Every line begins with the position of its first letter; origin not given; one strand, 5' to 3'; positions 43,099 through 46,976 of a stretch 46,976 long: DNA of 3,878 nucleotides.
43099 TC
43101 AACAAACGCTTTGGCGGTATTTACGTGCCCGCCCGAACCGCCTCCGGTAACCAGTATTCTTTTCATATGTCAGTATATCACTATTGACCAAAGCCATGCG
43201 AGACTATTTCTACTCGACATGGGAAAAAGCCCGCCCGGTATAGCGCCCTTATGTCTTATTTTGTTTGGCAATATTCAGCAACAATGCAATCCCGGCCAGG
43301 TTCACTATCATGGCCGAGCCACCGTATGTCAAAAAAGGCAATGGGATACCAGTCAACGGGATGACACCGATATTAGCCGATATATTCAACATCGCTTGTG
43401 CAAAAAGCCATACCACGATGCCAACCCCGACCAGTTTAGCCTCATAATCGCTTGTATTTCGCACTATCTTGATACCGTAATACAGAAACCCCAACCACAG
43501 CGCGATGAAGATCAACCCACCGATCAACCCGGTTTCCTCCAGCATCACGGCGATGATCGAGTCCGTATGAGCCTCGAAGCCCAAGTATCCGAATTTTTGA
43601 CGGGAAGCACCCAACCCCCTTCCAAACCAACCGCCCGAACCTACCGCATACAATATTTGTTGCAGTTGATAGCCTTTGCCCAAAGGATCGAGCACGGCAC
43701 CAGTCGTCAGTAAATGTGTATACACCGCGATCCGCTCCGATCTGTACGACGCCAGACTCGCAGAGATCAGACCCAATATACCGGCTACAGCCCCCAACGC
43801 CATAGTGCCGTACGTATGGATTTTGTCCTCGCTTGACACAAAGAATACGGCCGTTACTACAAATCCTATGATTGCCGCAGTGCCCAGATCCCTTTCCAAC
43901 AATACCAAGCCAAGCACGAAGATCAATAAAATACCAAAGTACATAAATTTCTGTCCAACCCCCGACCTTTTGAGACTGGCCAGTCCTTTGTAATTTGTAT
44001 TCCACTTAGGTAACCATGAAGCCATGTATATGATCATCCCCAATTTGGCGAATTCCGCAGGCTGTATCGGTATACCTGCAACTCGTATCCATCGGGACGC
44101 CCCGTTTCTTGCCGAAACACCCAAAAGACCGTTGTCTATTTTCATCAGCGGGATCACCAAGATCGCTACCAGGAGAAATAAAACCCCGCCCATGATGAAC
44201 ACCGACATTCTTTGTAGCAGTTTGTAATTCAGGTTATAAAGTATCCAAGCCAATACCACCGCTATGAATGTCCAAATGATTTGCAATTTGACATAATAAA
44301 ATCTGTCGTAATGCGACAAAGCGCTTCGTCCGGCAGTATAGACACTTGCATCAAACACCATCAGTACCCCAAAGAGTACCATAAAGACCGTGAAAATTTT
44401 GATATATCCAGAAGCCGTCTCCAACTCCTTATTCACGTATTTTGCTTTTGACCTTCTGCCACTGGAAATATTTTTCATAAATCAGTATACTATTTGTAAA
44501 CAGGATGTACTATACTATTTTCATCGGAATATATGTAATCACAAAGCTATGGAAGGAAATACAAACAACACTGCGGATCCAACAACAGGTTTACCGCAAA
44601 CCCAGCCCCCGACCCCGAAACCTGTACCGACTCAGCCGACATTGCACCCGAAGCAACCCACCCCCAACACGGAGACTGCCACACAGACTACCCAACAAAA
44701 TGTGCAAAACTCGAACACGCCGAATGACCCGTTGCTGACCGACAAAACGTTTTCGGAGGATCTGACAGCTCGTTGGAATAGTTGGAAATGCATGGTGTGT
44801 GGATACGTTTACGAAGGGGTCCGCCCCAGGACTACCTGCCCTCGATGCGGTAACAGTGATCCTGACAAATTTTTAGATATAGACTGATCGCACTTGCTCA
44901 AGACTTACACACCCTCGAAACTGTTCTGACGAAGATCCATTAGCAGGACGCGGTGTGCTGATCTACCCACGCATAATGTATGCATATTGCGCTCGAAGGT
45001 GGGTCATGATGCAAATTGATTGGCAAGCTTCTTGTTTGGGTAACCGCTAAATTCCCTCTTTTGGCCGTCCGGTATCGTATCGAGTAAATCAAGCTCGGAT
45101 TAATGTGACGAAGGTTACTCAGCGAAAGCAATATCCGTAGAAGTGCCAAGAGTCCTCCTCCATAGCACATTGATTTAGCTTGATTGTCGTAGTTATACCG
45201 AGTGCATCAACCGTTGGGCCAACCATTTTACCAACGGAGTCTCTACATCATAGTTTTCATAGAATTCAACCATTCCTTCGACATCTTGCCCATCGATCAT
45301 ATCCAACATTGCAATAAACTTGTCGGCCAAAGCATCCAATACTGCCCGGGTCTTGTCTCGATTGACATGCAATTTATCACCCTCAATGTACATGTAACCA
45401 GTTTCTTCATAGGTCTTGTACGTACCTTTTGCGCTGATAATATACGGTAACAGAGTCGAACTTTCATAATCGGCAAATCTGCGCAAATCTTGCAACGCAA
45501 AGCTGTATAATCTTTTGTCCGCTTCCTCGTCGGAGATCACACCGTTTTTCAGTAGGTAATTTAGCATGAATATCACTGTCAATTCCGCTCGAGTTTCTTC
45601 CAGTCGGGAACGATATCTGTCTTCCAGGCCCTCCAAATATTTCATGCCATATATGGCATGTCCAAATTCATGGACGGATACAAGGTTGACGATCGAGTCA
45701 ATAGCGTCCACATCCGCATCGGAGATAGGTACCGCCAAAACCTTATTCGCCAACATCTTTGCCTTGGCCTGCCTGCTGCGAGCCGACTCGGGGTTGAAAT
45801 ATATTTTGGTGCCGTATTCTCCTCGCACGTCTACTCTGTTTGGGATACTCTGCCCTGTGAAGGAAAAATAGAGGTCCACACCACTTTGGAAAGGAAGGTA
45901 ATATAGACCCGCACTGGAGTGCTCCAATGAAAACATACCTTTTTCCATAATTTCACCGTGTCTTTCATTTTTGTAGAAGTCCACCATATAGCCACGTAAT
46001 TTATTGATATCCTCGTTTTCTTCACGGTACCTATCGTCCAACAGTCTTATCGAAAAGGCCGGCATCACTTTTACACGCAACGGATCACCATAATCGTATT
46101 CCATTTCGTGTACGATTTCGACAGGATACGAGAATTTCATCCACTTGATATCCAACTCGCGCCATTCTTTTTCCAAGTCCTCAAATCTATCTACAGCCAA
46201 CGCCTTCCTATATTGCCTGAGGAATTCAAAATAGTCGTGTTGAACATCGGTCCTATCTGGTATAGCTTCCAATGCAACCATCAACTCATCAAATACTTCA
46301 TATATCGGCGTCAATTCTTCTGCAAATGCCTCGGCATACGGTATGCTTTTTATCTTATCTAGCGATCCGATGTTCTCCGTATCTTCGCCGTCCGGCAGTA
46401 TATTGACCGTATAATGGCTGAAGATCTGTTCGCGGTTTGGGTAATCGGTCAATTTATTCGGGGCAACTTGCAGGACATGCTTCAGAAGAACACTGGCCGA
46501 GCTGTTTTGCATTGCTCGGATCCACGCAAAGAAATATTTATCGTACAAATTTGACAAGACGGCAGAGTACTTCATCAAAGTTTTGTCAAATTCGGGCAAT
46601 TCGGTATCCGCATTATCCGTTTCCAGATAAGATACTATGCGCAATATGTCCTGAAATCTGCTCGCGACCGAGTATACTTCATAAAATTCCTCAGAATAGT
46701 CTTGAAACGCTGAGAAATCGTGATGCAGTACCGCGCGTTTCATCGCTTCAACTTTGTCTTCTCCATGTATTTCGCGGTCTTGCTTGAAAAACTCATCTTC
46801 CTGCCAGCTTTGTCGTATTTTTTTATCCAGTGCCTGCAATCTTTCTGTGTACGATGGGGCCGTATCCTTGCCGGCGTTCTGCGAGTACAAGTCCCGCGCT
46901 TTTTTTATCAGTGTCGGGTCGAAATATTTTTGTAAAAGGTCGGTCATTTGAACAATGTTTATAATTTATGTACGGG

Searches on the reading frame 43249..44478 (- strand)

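Call 60: search_protein_families(library=pfam, proteins=[window:43249-44478:-], max_evalue=0.001)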
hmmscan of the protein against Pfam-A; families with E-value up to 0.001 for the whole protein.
window:43249-44478:- (409 aa): 1 family
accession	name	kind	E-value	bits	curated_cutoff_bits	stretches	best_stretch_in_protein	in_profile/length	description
PF01098.24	FTSW_RODA_SPOVE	-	1.7e-77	261.3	26.4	1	28-408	6-355/356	Cell cycle protein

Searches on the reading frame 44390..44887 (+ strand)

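Call 60: search_protein_families(library=pfam, proteins=[window:44390-44887:+], max_evalue=0.001)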
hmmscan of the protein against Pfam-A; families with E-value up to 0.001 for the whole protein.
window:44390-44887:+ (165 aa): 1 family
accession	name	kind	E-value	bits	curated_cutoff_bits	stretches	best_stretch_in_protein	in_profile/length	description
PF21349.2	RUBY_RBDX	-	2.9e-08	33.5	26.5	1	132-155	1-24/30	Rubrerythrin, rubredoxin-like domain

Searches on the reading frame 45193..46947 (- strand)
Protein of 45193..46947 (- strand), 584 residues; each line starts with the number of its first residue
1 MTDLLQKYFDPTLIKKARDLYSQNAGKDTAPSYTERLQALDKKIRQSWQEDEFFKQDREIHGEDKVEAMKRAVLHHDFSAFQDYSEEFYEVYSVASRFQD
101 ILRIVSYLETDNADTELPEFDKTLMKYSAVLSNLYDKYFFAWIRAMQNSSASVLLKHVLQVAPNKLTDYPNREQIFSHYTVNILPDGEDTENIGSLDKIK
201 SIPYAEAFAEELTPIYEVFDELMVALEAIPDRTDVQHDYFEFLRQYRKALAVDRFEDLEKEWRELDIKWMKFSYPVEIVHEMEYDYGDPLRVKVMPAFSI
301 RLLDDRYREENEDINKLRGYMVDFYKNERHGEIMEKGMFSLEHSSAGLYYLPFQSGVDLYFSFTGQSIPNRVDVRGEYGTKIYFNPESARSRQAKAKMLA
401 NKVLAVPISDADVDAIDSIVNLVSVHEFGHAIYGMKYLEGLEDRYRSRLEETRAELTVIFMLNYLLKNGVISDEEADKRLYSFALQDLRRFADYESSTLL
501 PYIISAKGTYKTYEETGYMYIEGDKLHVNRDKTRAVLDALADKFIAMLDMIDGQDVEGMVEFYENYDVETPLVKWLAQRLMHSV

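Call 60: search_protein_families(library=pfam, proteins=[window:45193-46947:-], max_evalue=0.001)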
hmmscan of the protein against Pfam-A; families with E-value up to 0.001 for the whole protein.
window:45193-46947:- (584 aa): 1 family
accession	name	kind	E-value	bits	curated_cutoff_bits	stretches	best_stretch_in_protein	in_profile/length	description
PF25448.1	DUF7897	-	1.9e-19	69.9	27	1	164-398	152-387/595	Domain of unknown function (DUF7897)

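Call 80: find_encoding_contigs(protein=window:45193-46947:-, flank=10000, max_places=4)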
Protein window:45193-46947:- (584 aa): 2 contigs read that carry it; 2 places shown.
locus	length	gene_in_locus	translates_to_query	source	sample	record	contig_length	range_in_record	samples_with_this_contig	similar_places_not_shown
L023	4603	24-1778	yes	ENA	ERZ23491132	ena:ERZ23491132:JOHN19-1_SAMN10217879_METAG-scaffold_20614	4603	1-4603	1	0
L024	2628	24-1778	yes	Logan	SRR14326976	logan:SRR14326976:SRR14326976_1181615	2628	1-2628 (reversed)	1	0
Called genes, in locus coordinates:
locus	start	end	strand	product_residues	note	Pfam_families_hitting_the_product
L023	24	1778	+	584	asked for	PF25448:DUF7897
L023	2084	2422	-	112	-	PF21349:RUBY_RBDX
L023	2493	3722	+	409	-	PF01098:FTSW_RODA_SPOVE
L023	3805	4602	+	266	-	?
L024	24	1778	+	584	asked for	PF25448:DUF7897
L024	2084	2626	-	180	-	?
